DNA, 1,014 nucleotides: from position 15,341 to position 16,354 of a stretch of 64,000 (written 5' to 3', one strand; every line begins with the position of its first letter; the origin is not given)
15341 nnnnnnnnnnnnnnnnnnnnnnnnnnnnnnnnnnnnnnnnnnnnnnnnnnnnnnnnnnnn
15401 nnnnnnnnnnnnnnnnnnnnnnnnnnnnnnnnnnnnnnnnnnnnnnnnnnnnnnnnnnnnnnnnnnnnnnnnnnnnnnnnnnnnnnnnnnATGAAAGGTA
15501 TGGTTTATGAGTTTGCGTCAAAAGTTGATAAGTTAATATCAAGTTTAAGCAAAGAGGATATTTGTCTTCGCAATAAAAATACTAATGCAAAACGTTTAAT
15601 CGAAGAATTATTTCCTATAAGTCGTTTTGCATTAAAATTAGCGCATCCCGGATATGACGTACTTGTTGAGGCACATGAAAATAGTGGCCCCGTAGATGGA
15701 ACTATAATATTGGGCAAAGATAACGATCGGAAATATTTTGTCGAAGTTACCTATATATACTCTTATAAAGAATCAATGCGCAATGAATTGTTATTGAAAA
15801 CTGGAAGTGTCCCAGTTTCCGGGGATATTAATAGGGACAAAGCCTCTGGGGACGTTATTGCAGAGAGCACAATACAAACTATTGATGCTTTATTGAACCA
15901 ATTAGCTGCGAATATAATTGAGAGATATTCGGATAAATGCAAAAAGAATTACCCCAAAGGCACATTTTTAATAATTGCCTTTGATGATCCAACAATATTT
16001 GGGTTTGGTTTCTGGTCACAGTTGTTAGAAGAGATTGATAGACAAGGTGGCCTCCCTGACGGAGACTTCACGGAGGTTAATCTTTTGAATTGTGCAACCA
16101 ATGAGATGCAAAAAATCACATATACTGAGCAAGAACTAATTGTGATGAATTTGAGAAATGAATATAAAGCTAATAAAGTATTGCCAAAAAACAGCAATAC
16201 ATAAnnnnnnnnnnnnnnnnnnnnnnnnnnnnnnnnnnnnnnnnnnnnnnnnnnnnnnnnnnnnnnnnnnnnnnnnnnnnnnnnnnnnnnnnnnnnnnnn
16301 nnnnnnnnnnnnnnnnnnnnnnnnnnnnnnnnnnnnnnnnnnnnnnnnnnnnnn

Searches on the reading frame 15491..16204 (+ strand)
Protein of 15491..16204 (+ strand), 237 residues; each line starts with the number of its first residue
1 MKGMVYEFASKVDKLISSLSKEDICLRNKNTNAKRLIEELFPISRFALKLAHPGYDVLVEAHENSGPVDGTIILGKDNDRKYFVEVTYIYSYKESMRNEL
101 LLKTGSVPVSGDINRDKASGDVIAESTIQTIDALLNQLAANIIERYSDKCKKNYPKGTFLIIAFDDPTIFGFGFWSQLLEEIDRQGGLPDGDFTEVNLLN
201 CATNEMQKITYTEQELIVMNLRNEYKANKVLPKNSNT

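Call 3: search_protein_families(library=pfam, proteins=[window:15491-16204:+], max_evalue=1)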
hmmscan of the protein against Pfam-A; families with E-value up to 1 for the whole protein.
window:15491-16204:+ (237 aa): 1 family
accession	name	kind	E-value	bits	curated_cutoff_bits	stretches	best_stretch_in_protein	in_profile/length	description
PF11092.13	Alveol-reg_P311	-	0.16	12.5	25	0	102-128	24-49/67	Neuronal protein 3.1 (p311)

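Call 4: search_protein_families(library=padloc, proteins=[window:15491-16204:+], max_evalue=1)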
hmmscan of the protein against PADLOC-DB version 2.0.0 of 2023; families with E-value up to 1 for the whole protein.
window:15491-16204:+ (237 aa): 0 families

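Call 5: search_protein_families(library=ncbifam, proteins=[window:15491-16204:+], max_evalue=1)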
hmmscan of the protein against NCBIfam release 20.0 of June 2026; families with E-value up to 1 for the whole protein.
window:15491-16204:+ (237 aa): 0 families

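Call 6: search_protein_families(library=phrogs, proteins=[window:15491-16204:+], max_evalue=1)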
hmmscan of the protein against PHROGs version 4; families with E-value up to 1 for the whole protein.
window:15491-16204:+ (237 aa): 0 families

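Call 7: find_homologous_proteins(query=window:15491-16204:+)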
Query window:15491-16204:+ (237 aa): 1 proteins with E <= 0.001 among 331 candidates.
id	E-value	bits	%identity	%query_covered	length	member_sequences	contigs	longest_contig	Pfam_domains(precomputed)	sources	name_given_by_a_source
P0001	2.6e-139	481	94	97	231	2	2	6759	-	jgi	jgi:hypothetical protein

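Call 12: find_encoding_contigs(protein=P0001, flank=8000, max_places=4)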
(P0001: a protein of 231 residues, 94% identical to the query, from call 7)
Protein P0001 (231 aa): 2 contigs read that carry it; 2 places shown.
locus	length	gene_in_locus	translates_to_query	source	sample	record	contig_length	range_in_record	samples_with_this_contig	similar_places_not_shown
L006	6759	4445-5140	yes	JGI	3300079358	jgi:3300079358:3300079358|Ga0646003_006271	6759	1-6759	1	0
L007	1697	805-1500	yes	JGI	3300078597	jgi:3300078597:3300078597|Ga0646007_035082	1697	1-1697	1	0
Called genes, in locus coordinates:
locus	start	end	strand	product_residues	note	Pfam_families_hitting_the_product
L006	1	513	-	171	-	?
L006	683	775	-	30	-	-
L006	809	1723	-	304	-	PF19783:DUF6268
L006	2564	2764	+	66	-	-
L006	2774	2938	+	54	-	-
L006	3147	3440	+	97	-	PF15590:Imm27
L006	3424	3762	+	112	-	-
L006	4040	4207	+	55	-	-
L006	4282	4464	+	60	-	-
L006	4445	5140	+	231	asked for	-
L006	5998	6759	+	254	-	?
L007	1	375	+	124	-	?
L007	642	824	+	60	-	-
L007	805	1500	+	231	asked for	-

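Call 35: search_protein_representatives(protein=window:15491-16204:+)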
Query: 237 residues. Proteins with E-value up to 0.001 (for the whole library): 135; up to 1e-10: 40; up to 1e-30: 12. The best 135 are listed.
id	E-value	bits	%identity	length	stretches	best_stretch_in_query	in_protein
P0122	2.4e-43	165.0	41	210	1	1-207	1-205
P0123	8.0e-40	153.5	43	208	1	4-208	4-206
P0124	1.9e-39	152.2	41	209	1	5-207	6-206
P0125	1.0e-36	143.3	41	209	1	4-209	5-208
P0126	1.5e-35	139.5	43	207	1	1-207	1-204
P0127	5.7e-35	137.6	37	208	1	5-209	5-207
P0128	7.8e-35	137.2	40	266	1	5-208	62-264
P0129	1.2e-34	136.5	38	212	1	1-208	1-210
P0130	2.5e-32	128.9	38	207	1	1-208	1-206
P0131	2.2e-31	125.9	40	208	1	2-208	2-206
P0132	6.2e-31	124.4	37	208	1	3-208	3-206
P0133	9.4e-31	123.8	41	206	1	6-207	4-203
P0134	4.7e-30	121.5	38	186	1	1-182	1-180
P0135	5.6e-30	121.3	38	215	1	5-212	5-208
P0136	1.6e-26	110.0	38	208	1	1-209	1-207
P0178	1.1e-07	48.4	30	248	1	6-182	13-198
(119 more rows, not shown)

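Call 38: find_homologous_proteins(query=A4)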
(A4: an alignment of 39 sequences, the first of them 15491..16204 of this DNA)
Query A4 (39 sequences) (237 aa, profile of the alignment): 9 proteins with E <= 0.001 among 7960 candidates.
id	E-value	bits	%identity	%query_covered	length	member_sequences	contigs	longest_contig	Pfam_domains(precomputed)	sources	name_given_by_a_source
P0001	2.9e-77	277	94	97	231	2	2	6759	-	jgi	jgi:hypothetical protein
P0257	2.8e-73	264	43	87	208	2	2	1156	-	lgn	-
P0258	3.5e-71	257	42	87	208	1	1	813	-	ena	-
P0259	1.3e-65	239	43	87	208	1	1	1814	-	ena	-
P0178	3.7e-60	221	27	74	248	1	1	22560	-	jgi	jgi:hypothetical protein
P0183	8.3e-50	187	27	68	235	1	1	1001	-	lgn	-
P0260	7.9e-33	131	24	69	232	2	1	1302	-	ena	-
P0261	4.0e-22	96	21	75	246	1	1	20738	-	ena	-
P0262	5.9e-21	93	30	53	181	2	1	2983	-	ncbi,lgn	-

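Call 39: search_protein_families(library=pfam, alignment_id=A4, max_evalue=0.1)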
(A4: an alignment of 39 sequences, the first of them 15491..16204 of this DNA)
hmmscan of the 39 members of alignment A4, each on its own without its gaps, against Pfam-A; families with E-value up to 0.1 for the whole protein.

A. member 1, window:15491-16204:+ (237 aa): 0 families

B. families by the number of members that match (of 39 scanned): 10 families
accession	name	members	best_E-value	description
PF02811.25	PHP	1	0.0039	PHP domain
PF14568.11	SUKH_6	1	0.006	SMI1-KNR4 cell-wall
PF05384.16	DegS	1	0.03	Sensor protein DegS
PF12036.14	DUF3522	1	0.046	Protein of unknown function (DUF3522)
PF08102.16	Antimicrobial_7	1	0.056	Scorpion antimicrobial peptide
PF04049.19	ANAPC8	1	0.084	Anaphase promoting complex subunit 8 / Cdc23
PF16348.10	CoV_NSP4_C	1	0.088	Coronavirus replicase NSP4, C-terminal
PF10745.14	DUF2530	1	0.096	Protein of unknown function (DUF2530)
PF15057.12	DUF4537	1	0.098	Domain of unknown function (DUF4537)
PF23010.2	RA_3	1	0.099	PHLPP protein RA domain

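Call 40: search_solved_structures(query=A4, max_evalue=10)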
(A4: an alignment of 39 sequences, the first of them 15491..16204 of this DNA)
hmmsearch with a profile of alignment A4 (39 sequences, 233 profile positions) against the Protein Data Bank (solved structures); distinct sequences matched with E-value up to 10: 4.
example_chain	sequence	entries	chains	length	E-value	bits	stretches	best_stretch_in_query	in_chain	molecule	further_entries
1lu9_A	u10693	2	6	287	0.41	12.9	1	82-119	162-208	Methylene Tetrahydromethanopterin Dehydrogenase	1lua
6tge_A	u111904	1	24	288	0.41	12.9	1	82-119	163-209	Bifunctional NADP-dependent methylenetetrahydromethanopterin dehydrogenase/methylenetetrah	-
6tlk_A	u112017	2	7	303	0.44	12.8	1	82-119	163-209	Bifunctional protein MdtA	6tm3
7scn_H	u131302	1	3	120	1.4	11.2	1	55-100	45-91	310-63E6 Fab, Heavy Chain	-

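Call 43: find_encoding_contigs(protein=P0178, flank=7000, max_places=2)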
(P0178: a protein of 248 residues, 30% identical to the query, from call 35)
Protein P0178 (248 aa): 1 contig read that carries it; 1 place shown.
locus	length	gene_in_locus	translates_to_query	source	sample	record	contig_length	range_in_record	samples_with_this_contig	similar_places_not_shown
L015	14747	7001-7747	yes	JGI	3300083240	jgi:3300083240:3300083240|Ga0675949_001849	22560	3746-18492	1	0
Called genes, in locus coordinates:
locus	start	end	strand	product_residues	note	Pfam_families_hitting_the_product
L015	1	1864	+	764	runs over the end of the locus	PF00415:RCC1 (faint), PF25390:WD40_RLD, PF13540:RCC1_2 (weak), PF25390:WD40_RLD, PF13540:RCC1_2, PF00059:Lectin_C (weak)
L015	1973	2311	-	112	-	PF07618:DUF1580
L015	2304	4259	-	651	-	-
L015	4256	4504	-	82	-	-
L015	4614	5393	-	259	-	-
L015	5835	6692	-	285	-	PF02899:Phage_int_SAM_1, PF00589:Phage_integrase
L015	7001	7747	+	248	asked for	-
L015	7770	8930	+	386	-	-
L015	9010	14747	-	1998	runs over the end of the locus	PF13401:AAA_22 (faint)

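Call 44: find_encoding_contigs(protein=P0261, flank=7000, max_places=2)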
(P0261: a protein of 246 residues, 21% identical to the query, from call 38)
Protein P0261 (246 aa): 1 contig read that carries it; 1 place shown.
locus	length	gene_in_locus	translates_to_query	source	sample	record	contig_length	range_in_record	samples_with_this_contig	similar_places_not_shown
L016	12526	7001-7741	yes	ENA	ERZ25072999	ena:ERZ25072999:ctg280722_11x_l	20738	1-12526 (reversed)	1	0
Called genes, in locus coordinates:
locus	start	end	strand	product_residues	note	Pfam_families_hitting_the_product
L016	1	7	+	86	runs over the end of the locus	-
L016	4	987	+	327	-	PF09524:Phg_2220_C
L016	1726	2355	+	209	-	-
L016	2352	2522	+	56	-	-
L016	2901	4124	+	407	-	PF05065:Phage_capsid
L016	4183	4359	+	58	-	-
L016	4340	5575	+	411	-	-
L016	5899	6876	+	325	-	-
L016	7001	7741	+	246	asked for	-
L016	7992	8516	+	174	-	-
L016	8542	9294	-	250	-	-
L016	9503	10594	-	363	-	PF01391:Collagen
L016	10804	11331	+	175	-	-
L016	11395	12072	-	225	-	-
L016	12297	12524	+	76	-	?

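Call 50: predict_structure(alignment_id=A4)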
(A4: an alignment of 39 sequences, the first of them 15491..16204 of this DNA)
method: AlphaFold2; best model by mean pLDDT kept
length: 237 residues; sequences in the alignment: 39
mean_pLDDT: 94.1   pTM: 0.88
mean pLDDT of the five models: 94.1, 93.2, 93.1, 92.7, 92.7
residues with pLDDT >= 90: 201; 70-90: 28; 50-70: 8; < 50: 0
segments of 3 or more residues with pLDDT < 50: none
pLDDT, mean of each block of 10 residues (from residue 1): 97 98 94 96 98 95 91 87 97 96 96 97 97 97 98 96 97 97 96 97 97 84 87 65
secondary structure, 60 per line:
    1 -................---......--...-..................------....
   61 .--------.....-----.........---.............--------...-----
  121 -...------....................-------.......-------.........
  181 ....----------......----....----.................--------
elements in order: E2-4 H5-17 H21-26 H33-50 E57-61 E70-74 E80-88 H92-104 E113-115 E122-124 H131-150 E158-164 H172-184 E195-200 E205-208 H213-229

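Call 70: search_protein_families(library=padloc, alignment_id=A4, max_evalue=0.01)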
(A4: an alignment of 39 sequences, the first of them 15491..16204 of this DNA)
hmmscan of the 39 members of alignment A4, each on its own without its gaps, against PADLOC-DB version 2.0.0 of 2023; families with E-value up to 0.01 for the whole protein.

A. member 1, window:15491-16204:+ (237 aa): 0 families

B. families by the number of members that match (of 39 scanned): 1 family
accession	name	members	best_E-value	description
PDLC00157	HamA1|HamA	1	9.8e-05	DUF1837 domain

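Call 72: find_related_loci(query=A6, collection=genome_contigs, flank=6000)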
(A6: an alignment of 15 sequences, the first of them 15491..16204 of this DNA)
Query A6 (237 aa) in genome_contigs; peptide patterns used: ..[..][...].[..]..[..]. (x = any residue, [..] = any of these).
27 stretches matched a pattern; 22 encode a relative of the query (tblastn E <= 1e-3); 22 distinct loci.
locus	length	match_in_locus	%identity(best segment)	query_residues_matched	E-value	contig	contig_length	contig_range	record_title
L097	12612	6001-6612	48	1-207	5e-62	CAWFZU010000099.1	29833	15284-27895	MAG: uncultured Acidobacteriaceae bacterium isolate MFD05379.bin.2.13 genome assembly, contig: contig_20400, whole genom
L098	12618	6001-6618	47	1-211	5e-62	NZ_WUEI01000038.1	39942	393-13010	Azoarcus sp. TTM-91 NODE_38_length_39942_cov_32.019, whole genome shotgun sequence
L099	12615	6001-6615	45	1-207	2e-59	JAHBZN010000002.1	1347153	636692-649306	MAG: Ramlibacter sp. isolate ACE_PRO44 PRO44_2, whole genome shotgun sequence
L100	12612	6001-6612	46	1-207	3e-59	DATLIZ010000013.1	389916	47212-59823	MAG TPA_asm: Aliidongia sp. isolate SMAG_U13682 k141_48120, whole genome shotgun sequence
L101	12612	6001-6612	43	1-206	8e-53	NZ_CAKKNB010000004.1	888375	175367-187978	Aquabacterium sp. CECT 9606 isolate UB60; 180319 A20MB 6, whole genome shotgun sequence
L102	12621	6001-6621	43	1-210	1e-46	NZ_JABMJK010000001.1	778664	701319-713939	Duganella sp. SG902 Ga0365368_01, whole genome shotgun sequence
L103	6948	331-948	41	1-208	2e-46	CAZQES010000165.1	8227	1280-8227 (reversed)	MAG TPA_asm: uncultured Anaerolinea sp. isolate SRP287051_co2_9 genome assembly, contig: NODE_13907_length_8227_cov_6.41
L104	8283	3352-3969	40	1-208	3e-46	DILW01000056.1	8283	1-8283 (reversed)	MAG TPA_asm: Betaproteobacteria bacterium UBA5582 UBA5582_contig_883, whole genome shotgun sequence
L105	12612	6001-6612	40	1-206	2e-44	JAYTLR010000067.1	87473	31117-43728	MAG: Akkermansia sp. isolate GFS_3381 GFS_3381_66, whole genome shotgun sequence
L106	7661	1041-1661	39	1-208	8e-44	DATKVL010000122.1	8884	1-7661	MAG TPA_asm: Dehalococcoidia bacterium isolate SMAG_U14132 k141_24105, whole genome shotgun sequence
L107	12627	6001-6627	39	1-210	2e-43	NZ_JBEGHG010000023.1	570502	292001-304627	Burkholderia sp. LMU1-1-1.1 MRBLMU1_scf3, whole genome shotgun sequence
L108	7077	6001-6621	40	1-208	4e-43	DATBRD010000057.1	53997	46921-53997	MAG TPA_asm: Methylobacter sp. isolate SMAG_U4120 k141_152553, whole genome shotgun sequence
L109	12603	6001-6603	42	5-210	3e-43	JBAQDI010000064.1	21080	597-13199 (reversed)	MAG: Azonexus sp. isolate MFD03280_ilm_asm_bin15 k127_14340, whole genome shotgun sequence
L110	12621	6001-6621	39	1-208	6e-41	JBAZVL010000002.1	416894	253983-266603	MAG: Gallionella sp. isolate SO_2017_GW1_251 NODE_154_length_416894_cov_10.667119_OW334_2017, whole genome shotgun seque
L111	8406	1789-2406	38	1-208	1e-40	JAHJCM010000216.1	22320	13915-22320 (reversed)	MAG: Gammaproteobacteria bacterium isolate Modern_marine.mb.305 Modern_marine.mb.305_k141_2193871, whole genome shotgun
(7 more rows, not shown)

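Call 80: search_dna_similar(query=window:15491-16204:+, collection=plasmids, mode=protein, max_evalue=0.001, max_rows=12)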
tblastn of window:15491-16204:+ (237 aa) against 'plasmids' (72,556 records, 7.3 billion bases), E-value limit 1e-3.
No match.

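Call 81: search_dna_similar(query=window:15491-16204:+, collection=phages, mode=protein, max_evalue=0.001, max_rows=12)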
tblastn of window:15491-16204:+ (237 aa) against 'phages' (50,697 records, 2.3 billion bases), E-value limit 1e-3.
No match.

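Call 83: search_protein_families(library=ncbifam, proteins=[L098:578-1639:-, L111:5335-6477:-, L099:6794-8152:-], max_evalue=0.00001)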
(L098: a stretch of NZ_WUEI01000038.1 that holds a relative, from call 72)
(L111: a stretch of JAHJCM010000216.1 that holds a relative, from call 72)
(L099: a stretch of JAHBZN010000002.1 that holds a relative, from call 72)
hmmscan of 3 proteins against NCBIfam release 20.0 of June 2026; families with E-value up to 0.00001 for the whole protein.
L098:578-1639:- (353 aa): 10 families
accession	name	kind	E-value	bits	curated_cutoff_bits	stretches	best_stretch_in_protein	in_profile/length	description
NF011946.0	PRK15417.1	equivalog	6.9e-139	462.7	435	1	29-353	6-330/337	integron integrase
TIGR02249.1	integrase_gron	subfamily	9.6e-139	462.1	265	1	39-353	1-315/315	integron integrase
NF040815.2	recomb_XerA_Arch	equivalog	3e-55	187.6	220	2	45-218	5-175/263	site-specific tyrosine recombinase/integron integrase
TIGR02225.1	recomb_XerD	equivalog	4.8e-46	157.4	329.6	2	271-341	207-277/290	site-specific tyrosine recombinase XerD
NF001399.0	PRK00283.1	subfamily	8.7e-46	156.5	279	1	75-341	47-286/300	tyrosine recombinase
TIGR02224.1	recomb_XerC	equivalog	2.7e-43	148.4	335.15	2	273-338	212-277/295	tyrosine recombinase XerC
NF002331.0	PRK01287.1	subfamily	9.9e-32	110.3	371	2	37-214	27-222/365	site-specific tyrosine recombinase XerC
NF003462.0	PRK05084.1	equivalog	2.9e-17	62.4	267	1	295-343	301-349/360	tyrosine recombinase XerS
NF007371.0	PRK09871.1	subfamily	1.3e-09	37.9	222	1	270-337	106-173/198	tyrosine-type DNA invertase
NF007370.0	PRK09870.1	subfamily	3.2e-09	36.7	221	0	278-337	119-178/200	tyrosine-type DNA invertase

L111:5335-6477:- (380 aa): 40 families (the best 25 are shown)
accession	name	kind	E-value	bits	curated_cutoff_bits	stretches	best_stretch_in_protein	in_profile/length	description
NF003437.0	PRK04965.1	equivalog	8.4e-99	331.1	392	1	3-376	5-375/378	NADH:flavorubredoxin reductase NorW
TIGR02374.1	nitri_red_nirB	equivalog_domain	9.7e-51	173.1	578.35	1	5-369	3-376/794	nitrite reductase large subunit NirB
NF042949.2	3PPDioc_HcaD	equivalog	3.3e-45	154.5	450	1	4-277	5-278/386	3-phenylpropionate/cinnamic acid dioxygenase ferredoxin--NAD(+) reductase subunit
NF045765.1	PhenlGlyoxDHPadH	equivalog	5.8e-44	150.6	475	1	5-289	7-295/416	NADH-dependent phenylglyoxylate dehydrogenase subunit epsilon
NF041682.1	ant_diox_AndAa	equivalog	8.9e-40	136.6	650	1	4-277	7-281/406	anthranilate 1,2-dioxygenase system ferredoxin--NAD(+) reductase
NF007286.0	PRK09754.1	equivalog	1.9e-36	125.7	447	1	4-275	7-277/400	phenylpropionate dioxygenase ferredoxin reductase subunit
TIGR03385.1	CoA_CoA_reduc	equivalog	1.7e-34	119.4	578.8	1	5-310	4-321/439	CoA-disulfide reductase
NF007123.0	PRK09564.1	equivalog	1.8e-31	109.3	458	1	66-278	66-287/444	CoA-disulfide reductase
NF011565.0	PRK14989.1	subfamily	2.6e-29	101.9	883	1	3-304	6-311/847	nitrite reductase large subunit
NF046103.1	NOXase_Strep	equivalog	1.4e-28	100.1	600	1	57-276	57-282/442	H2O-forming NADH oxidase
TIGR01350.1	lipoamide_DH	equivalog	1.1e-23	83.7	408.8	1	87-316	119-346/461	dihydrolipoyl dehydrogenase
NF010037.0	PRK13512.1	equivalog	2.3e-23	82.8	394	1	4-282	5-286/438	CoA-disulfide reductase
NF004943.0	PRK06292.2-1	equivalog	8e-19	67.7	432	1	78-318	109-349/456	dihydrolipoyl dehydrogenase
NF004776.0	PRK06116.1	equivalog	1.9e-18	66.7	480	1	67-278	104-308/450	glutathione-disulfide reductase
TIGR01424.1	gluta_reduc_2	equivalog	3.4e-18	65.5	606.05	1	70-310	104-334/446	glutathione-disulfide reductase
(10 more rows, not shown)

L099:6794-8152:- (452 aa): 4 families
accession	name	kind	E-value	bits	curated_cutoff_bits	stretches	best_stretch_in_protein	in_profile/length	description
NF045584.1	cas14_MBL_CASP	equivalog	8.3e-105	351.4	800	1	1-434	1-426/612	type VII CRISPR-associated protein Cas14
TIGR03675.1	arCOG00543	equivalog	1.8e-79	267.7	580.2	1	3-450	177-629/631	beta-CASP ribonuclease aCPSF1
TIGR04122.1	Xnuc_lig_assoc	equivalog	1.1e-13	50.8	325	1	150-285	76-206/326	ligase-associated DNA damage response exonuclease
NF008887.0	PRK11921.1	equivalog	5.5e-06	25.5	635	1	16-89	37-107/396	anaerobic nitric oxide reductase flavorubredoxin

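Call 90: fold_search(model_id=the predicted structure, library=viral)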
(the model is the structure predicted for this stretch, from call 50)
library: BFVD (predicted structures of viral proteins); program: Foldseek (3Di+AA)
matches with E <= 10: 749; with E <= 0.001: 0
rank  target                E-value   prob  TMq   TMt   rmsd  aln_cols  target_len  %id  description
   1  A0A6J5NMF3            2.2e-02  0.35  0.21  0.25  19.3       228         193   14  Uncharacterized protein [uncultured Caudovirales phage]
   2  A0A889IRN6            2.3e-02  0.21  0.13  0.21   9.8       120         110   12  Uncharacterized protein [Burkholderia phage BCSR52]
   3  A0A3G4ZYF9            4.3e-02  0.20  0.22  0.18  17.2       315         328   10  Uncharacterized protein [Gaeavirus sp.]
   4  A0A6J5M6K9            4.3e-02  0.12  0.15  0.13  23.4       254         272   13  COG5377 Phage-related protein, predicted endonuclease (Fragment) [uncultured Caudovirales phage]
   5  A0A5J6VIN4            4.6e-02  0.69  0.19  0.14  12.4       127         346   16  Uncharacterized protein [Megaviridae environmental sample]
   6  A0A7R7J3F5            4.6e-02  0.16  0.18  0.17  16.9       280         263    8  (no name in the UniProt tables at hand)
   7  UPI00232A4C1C         5.8e-02  0.25  0.23  0.21  12.0       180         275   10  (no name look-up for this kind of identifier)
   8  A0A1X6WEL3            6.2e-02  0.25  0.22  0.23  16.2       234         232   12  (no name in the UniProt tables at hand)
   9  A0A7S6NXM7            6.6e-02  0.25  0.21  0.24  12.3       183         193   10  Uncharacterized protein [Bathycoccus sp. RCC716 virus 1]
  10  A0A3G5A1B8            7.0e-02  0.44  0.30  0.33  12.8       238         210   10  Uncharacterized protein [Harvfovirus sp.]
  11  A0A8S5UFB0            7.0e-02  0.18  0.22  0.16  13.6       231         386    9  Helix-turn-helix domain protein [Myoviridae sp. ctcyQ27]
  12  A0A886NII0            7.5e-02  0.14  0.22  0.19  19.2       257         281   12  (no name in the UniProt tables at hand)
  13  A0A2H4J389            7.9e-02  0.16  0.20  0.14  13.3       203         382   12  Type VII secretion protein [uncultured Caudovirales phage]
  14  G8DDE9                9.6e-02  0.18  0.19  0.23  13.4       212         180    9  (no name in the UniProt tables at hand)
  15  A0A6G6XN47            9.6e-02  0.10  0.13  0.14  11.9       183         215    7  (no name in the UniProt tables at hand)
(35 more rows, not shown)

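Call 99: search_protein_families(library=pfam, proteins=[L015:7770-8930:+], max_evalue=0.001)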
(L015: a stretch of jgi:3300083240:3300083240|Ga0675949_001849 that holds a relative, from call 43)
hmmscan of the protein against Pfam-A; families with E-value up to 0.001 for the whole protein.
L015:7770-8930:+ (386 aa): 0 families
